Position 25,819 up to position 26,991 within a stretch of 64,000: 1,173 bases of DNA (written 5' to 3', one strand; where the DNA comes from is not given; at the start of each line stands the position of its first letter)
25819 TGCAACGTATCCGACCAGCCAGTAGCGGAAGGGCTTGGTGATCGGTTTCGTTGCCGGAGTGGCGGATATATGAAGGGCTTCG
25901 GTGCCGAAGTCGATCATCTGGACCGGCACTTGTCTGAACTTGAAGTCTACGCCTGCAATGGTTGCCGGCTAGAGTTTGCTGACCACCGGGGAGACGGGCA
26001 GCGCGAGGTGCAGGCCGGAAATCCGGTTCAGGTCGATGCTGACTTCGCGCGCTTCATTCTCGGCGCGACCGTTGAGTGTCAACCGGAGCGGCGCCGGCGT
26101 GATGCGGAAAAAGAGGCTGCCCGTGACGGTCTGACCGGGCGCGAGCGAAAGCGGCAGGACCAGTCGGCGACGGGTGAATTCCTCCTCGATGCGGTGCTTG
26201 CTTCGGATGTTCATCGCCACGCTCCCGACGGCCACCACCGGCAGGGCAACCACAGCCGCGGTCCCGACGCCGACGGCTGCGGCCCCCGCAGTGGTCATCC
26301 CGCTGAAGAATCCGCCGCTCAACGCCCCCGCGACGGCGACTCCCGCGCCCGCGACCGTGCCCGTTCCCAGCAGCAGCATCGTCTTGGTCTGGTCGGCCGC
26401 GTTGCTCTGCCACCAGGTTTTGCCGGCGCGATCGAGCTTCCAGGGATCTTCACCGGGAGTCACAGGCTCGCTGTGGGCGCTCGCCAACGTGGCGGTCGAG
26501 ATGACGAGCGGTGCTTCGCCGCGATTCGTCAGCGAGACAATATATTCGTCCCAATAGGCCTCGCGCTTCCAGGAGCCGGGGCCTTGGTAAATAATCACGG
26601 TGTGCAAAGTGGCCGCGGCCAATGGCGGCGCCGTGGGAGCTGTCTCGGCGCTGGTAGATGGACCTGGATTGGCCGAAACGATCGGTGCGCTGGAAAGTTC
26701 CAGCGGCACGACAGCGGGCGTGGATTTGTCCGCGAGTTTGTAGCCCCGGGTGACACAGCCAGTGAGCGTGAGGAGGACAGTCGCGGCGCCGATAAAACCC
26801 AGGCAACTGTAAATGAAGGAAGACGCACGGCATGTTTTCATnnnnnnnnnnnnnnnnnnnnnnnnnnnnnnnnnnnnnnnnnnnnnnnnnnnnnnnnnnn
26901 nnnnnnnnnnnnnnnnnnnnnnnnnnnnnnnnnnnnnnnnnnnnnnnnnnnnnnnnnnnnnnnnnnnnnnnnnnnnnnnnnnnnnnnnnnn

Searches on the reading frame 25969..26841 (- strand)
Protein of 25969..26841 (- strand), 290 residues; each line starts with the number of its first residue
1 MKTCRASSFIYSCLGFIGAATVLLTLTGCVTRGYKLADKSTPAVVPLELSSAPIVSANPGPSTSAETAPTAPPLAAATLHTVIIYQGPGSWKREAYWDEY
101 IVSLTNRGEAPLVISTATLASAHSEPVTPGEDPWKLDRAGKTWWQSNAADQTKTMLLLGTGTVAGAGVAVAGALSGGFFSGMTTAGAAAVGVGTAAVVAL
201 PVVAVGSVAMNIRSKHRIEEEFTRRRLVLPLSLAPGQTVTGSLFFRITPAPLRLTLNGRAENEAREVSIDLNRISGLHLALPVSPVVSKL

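Call 7: search_protein_families(library=pfam, proteins=[window:25969-26841:-], max_evalue=0.1)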
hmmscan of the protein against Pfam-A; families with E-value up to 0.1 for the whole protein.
window:25969-26841:- (290 aa): 0 families

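Call 14: find_encoding_contigs(protein=window:25969-26841:-, flank=10000, max_places=10)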
Protein window:25969-26841:- (290 aa): 17 contigs read that carry it; 10 places shown.
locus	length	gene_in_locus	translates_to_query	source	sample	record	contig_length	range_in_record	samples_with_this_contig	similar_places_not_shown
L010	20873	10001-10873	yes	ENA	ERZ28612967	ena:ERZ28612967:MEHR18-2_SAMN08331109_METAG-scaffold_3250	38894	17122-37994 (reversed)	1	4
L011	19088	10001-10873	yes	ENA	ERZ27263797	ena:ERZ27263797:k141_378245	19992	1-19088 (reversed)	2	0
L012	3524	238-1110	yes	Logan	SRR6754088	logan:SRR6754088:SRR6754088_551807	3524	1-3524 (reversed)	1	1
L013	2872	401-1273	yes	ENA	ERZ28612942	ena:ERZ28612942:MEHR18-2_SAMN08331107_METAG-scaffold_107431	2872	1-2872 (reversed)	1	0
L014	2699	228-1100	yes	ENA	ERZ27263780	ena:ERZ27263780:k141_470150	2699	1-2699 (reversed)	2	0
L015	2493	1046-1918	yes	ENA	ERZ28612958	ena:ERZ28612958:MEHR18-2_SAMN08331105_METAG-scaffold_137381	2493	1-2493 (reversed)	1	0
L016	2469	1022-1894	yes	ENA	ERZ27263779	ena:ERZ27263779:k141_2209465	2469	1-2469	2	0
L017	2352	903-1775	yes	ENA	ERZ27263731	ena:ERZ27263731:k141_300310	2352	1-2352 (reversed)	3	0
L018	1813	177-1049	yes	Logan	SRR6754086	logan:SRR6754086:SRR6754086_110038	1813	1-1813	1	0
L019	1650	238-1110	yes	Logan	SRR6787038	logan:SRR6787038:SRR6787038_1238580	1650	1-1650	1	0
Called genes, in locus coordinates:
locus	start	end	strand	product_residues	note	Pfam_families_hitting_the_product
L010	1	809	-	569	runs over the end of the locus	?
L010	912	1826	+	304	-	PF06414:Zeta_toxin (faint)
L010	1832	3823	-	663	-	PF13520:AA_permease_2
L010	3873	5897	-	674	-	PF01145:Band_7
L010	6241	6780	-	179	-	-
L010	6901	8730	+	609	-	PF00270:DEAD, PF04851:ResIII, PF00271:Helicase_C, PF25399:DeaD_dimer, PF03880:DbpA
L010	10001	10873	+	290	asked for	-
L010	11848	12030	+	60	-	-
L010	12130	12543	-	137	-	-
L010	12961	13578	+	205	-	PF01844:HNH, PF14279:HNH_5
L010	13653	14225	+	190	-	PF13740:ACT_6, PF13291:ACT_4 (weak), PF01842:ACT (weak), PF13740:ACT_6 (weak), PF22629:ACT_AHAS_ss (weak)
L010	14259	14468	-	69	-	-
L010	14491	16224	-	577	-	PF01590:GAF, PF13185:GAF_2, PF01590:GAF, PF13185:GAF_2, PF13492:GAF_3, PF00512:HisKA, PF02518:HATPase_c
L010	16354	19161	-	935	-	PF03445:DUF294 (weak), PF08335:GlnD_UR_UTase, PF27444:GlnD_3rd, PF24931:ACT_ACR9_3rd (faint), PF01842:ACT (faint)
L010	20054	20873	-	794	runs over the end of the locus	PF01326:PPDK_N, PF27448:Rph_4th (weak), PF00391:PEP-utilizers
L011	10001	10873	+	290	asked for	-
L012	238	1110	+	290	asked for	-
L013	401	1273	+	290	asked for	-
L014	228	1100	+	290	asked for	-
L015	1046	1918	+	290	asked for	-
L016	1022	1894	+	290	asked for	-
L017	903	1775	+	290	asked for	-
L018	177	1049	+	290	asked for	-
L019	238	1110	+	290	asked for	-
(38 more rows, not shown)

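Call 34: search_protein_representatives(protein=window:25969-26841:-)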
Query: 290 residues. Proteins with E-value up to 0.001 (for the whole library): 576; up to 1e-10: 412; up to 1e-30: 98. The best 150 are listed.
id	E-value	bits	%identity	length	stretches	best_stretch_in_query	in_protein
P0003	1.3e-145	500.4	81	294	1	5-290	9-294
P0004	6.8e-76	271.8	55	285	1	12-283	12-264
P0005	4.4e-59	216.6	54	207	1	87-283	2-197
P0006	2.0e-58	214.5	50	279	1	62-280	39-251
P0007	2.7e-56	207.5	50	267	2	70-287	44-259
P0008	5.2e-56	206.5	49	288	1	18-283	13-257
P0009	3.0e-55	204.1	47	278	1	66-281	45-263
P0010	6.3e-55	203.0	47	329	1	6-282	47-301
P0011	5.3e-54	200.0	47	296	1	27-279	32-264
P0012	2.3e-53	197.9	49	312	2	19-205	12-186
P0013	3.5e-53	197.3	45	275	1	13-285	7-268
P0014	4.3e-53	197.0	44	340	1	17-280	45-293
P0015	1.7e-52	195.1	47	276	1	55-283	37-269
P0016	4.3e-52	193.7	47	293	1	24-282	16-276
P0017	1.2e-51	192.2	48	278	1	60-285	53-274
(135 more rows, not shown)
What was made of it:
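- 25960..26896 (-): lipo290 cassette: a 290-aa lipoprotein gene (25969-26841, canonical lipobox LTGC) with about 55 nt of upstream DNA. The family has 576 clusters at 50% identity, and homologues end at the same C-terminus (call 34).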

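Call 35: find_encoding_contigs(protein=P0003, flank=10000, max_places=10)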
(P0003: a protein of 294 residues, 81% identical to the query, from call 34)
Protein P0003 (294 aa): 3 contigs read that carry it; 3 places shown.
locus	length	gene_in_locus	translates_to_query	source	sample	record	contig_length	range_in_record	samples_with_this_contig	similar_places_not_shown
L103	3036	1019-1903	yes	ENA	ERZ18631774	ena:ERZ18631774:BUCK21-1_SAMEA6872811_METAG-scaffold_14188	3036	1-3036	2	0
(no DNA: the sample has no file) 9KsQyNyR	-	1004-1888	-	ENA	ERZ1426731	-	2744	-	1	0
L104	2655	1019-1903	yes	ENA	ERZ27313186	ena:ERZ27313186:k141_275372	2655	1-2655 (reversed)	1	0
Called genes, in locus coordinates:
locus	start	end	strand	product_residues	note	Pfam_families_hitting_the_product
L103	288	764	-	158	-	PF00023:Ank (faint), PF13606:Ank_3 (faint), PF12796:Ank_2, PF13637:Ank_4, PF13857:Ank_5 (weak)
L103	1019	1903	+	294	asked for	-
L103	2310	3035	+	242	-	?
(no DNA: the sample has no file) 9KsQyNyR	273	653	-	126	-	PF00023:Ank (faint), PF12796:Ank_2, PF13606:Ank_3 (faint), PF13637:Ank_4 (faint), PF13857:Ank_5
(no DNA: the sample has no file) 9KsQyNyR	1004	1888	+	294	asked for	-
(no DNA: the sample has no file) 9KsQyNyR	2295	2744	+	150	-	?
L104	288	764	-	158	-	PF00023:Ank (faint), PF13606:Ank_3 (faint), PF12796:Ank_2, PF13637:Ank_4, PF13857:Ank_5 (weak)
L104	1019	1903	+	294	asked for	-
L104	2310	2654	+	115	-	?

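Call 36: find_encoding_contigs(protein=P0004, flank=10000, max_places=6)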
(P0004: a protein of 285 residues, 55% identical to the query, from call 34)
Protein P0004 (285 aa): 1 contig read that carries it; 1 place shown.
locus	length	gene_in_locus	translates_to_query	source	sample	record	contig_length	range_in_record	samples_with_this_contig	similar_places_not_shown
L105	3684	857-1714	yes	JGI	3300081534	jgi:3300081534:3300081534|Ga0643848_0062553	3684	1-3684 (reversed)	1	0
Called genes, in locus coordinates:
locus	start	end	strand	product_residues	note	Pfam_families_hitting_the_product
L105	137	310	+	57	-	-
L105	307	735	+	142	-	-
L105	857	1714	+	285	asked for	-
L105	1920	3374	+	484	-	PF07690:MFS_1, PF00083:Sugar_tr, PF03137:OATP (faint)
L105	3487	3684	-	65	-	?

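Call 40: search_protein_families(library=ncbifam, proteins=[window:25969-26841:-], max_evalue=0.1)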
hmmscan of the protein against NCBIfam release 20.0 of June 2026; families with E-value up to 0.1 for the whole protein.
window:25969-26841:- (290 aa): 0 families

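Call 41: search_protein_families(library=phrogs, proteins=[window:25969-26841:-], max_evalue=0.1)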
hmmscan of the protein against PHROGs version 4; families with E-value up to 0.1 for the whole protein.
window:25969-26841:- (290 aa): 0 families

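Call 42: search_protein_families(library=padloc, proteins=[window:25969-26841:-], max_evalue=0.1)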
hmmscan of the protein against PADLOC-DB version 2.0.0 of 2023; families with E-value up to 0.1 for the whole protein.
window:25969-26841:- (290 aa): 0 families

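Call 75: search_solved_structures(query=window:25969-26841:-, max_evalue=1)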
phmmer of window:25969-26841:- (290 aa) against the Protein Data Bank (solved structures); distinct sequences matched with E-value up to 1: 1.
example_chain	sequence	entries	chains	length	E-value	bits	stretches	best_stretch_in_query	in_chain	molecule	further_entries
2iy9_A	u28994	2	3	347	0.65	12.7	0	101-190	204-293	SUBA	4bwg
